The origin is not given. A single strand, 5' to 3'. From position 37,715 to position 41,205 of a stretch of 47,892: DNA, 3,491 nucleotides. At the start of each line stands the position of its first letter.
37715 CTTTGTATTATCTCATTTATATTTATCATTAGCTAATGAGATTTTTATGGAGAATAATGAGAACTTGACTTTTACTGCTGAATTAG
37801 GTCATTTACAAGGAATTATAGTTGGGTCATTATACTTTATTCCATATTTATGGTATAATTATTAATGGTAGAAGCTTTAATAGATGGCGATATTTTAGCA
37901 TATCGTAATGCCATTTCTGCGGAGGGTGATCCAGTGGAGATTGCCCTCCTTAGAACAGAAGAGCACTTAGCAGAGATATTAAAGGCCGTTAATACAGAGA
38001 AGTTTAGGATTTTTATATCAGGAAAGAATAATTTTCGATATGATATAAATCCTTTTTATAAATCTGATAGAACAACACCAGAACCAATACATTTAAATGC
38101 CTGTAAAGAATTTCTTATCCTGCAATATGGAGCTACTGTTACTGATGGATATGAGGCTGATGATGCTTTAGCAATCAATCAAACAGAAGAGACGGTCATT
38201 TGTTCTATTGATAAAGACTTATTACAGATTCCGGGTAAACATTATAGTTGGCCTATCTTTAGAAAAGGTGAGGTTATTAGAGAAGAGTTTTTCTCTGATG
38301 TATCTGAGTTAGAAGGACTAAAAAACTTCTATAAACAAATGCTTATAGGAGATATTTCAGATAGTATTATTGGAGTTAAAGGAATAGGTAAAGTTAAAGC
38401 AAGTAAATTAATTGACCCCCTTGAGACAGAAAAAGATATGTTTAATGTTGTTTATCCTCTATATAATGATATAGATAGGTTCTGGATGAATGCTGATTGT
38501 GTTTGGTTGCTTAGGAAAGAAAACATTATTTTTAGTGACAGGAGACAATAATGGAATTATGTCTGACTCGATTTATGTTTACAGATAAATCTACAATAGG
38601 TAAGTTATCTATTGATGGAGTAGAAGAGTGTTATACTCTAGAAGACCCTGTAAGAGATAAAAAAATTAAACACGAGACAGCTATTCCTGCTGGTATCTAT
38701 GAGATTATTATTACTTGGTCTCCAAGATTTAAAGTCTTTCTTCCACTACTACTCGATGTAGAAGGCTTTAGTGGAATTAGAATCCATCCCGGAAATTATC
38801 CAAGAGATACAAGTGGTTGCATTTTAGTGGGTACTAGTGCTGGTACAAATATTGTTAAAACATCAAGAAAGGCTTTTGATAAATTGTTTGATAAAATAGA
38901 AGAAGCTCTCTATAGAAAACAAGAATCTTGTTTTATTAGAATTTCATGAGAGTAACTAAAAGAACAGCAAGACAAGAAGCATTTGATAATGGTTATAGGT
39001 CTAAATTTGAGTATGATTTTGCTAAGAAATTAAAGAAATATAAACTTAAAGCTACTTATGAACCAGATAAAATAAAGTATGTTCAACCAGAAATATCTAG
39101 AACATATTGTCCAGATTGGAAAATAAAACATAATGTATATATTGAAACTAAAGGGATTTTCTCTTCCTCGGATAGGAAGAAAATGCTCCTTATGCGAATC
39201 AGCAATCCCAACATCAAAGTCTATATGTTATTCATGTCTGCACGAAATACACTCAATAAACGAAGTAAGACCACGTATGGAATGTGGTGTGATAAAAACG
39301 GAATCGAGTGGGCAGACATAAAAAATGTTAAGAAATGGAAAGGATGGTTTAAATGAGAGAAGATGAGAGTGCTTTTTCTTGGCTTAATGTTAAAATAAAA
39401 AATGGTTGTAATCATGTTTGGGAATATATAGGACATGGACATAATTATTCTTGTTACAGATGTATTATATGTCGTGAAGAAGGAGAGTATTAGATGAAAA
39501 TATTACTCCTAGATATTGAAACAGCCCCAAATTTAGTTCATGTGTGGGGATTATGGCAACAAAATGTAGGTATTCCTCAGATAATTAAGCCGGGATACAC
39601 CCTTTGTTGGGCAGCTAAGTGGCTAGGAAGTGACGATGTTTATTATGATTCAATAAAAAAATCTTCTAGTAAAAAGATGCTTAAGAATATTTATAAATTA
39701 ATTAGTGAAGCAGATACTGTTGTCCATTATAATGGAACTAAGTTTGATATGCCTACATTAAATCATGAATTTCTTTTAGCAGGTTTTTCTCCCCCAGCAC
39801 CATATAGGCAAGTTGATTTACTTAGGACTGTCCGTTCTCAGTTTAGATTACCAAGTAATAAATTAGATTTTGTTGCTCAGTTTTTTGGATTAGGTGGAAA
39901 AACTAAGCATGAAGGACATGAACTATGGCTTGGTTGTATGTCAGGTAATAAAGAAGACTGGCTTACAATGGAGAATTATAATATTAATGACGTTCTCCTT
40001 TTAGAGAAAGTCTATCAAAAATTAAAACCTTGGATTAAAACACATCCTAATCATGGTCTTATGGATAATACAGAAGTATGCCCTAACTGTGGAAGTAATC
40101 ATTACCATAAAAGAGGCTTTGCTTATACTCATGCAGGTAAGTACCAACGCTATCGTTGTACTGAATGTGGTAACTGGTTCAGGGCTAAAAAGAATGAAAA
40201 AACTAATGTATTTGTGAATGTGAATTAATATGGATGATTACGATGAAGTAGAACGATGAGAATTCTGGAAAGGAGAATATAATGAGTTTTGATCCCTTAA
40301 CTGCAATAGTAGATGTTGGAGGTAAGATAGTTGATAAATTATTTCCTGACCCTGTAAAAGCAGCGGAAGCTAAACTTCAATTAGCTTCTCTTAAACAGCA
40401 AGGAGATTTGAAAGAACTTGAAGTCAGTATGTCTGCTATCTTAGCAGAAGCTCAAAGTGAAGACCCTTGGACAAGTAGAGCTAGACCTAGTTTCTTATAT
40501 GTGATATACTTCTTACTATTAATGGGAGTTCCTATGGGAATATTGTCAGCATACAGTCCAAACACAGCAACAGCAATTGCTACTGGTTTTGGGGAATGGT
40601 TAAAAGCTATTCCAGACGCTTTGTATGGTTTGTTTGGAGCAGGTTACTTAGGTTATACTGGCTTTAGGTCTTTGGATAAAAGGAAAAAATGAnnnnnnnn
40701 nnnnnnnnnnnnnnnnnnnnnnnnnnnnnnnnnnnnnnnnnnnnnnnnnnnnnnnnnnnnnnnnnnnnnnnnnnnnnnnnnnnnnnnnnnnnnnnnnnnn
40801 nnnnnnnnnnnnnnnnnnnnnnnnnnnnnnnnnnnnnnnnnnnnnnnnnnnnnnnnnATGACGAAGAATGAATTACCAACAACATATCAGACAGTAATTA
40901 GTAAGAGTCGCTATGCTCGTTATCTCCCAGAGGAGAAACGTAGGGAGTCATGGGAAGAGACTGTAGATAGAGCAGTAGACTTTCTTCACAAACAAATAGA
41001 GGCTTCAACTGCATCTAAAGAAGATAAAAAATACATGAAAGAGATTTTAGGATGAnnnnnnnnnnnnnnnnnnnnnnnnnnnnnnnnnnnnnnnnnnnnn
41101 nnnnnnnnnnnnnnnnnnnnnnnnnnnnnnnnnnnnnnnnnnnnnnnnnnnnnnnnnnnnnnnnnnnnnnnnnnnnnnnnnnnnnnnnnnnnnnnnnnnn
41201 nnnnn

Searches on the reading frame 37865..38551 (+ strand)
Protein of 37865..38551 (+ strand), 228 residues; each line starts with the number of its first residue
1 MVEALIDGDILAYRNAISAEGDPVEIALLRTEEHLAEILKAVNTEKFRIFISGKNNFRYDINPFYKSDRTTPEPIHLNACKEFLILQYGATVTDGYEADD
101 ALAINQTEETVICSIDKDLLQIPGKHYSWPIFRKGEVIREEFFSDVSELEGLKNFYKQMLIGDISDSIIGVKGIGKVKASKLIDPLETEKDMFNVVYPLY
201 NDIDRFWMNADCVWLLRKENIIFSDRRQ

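Call 11: search_protein_families(library=phrogs, proteins=[window:37865-38551:+])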
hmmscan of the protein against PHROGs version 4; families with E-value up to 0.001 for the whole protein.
window:37865-38551:+ (228 aa): 1 family
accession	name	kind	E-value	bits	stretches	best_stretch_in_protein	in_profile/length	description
phrog_107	-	DNA, RNA and nucleotide metabolism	8.2e-55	187.9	1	4-222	122-367/542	exonuclease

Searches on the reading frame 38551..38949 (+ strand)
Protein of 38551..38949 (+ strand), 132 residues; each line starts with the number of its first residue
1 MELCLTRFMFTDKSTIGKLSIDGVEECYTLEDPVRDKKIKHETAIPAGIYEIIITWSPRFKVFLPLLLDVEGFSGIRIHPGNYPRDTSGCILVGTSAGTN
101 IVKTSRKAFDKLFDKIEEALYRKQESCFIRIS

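Call 11: search_protein_families(library=phrogs, proteins=[window:38551-38949:+])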
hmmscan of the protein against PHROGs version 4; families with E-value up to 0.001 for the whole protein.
window:38551-38949:+ (132 aa): 1 family
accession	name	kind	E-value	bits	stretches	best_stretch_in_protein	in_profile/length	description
phrog_1501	-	unknown function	6.9e-25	88.7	1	5-119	12-145/159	-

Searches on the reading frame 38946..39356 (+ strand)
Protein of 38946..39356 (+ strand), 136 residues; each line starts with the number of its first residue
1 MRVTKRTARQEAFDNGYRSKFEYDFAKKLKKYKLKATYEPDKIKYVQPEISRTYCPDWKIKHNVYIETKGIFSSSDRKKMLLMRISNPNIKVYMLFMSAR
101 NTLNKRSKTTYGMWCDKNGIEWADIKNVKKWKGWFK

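Call 11: search_protein_families(library=phrogs, proteins=[window:38946-39356:+])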
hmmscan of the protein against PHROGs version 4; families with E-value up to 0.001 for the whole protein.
window:38946-39356:+ (136 aa): 3 families
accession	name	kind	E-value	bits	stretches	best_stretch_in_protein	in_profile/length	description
phrog_945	-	DNA, RNA and nucleotide metabolism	5.8e-37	127.7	1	7-127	4-123/145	endonuclease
phrog_27028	-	DNA, RNA and nucleotide metabolism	1.2e-10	42.3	1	82-124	2-44/72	endonuclease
phrog_9019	-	DNA, RNA and nucleotide metabolism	1.9e-07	32.2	1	12-101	54-139/160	Holliday junction resolvase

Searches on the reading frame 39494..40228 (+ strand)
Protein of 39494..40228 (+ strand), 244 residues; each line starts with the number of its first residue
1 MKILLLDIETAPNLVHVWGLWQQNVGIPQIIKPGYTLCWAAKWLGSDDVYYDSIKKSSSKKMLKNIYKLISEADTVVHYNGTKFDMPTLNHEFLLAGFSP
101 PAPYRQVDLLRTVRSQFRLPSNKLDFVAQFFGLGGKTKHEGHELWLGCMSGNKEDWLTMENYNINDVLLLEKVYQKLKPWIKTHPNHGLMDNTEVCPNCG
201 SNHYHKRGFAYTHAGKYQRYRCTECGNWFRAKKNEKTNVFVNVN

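Call 11: search_protein_families(library=phrogs, proteins=[window:39494-40228:+])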
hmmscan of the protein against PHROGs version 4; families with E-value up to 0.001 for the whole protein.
window:39494-40228:+ (244 aa): 4 families
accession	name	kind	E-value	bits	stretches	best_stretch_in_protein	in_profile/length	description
phrog_403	-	DNA, RNA and nucleotide metabolism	1.2e-94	317.8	1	1-237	65-309/321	DNA polymerase exonuclease subunit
phrog_17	-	DNA, RNA and nucleotide metabolism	1.6e-08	34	1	1-184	670-831/1445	DNA polymerase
phrog_262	-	DNA, RNA and nucleotide metabolism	3.5e-05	23.1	0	108-178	261-329/856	DNA polymerase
phrog_10675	-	unknown function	0.00048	21.3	1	191-234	3-46/98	-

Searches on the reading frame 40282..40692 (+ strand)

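Call 11: search_protein_families(library=phrogs, proteins=[window:40282-40692:+])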
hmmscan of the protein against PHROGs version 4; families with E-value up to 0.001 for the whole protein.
window:40282-40692:+ (136 aa): 1 family
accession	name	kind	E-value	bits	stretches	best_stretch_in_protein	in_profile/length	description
phrog_3427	-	lysis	2e-30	106.6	1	2-136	4-137/141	holin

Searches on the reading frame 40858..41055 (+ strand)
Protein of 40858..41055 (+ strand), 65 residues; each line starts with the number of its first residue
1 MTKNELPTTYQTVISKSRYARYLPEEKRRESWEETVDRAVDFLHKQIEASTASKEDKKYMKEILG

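Call 92: search_protein_families(library=phrogs, proteins=[window:40858-41055:+], max_evalue=0.01)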
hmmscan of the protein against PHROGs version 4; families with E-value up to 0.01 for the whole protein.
window:40858-41055:+ (65 aa): 1 family
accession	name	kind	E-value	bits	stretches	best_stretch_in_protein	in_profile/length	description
phrog_367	-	DNA, RNA and nucleotide metabolism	2.7e-09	36.8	1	3-57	27-82/701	ribonucleotide reductase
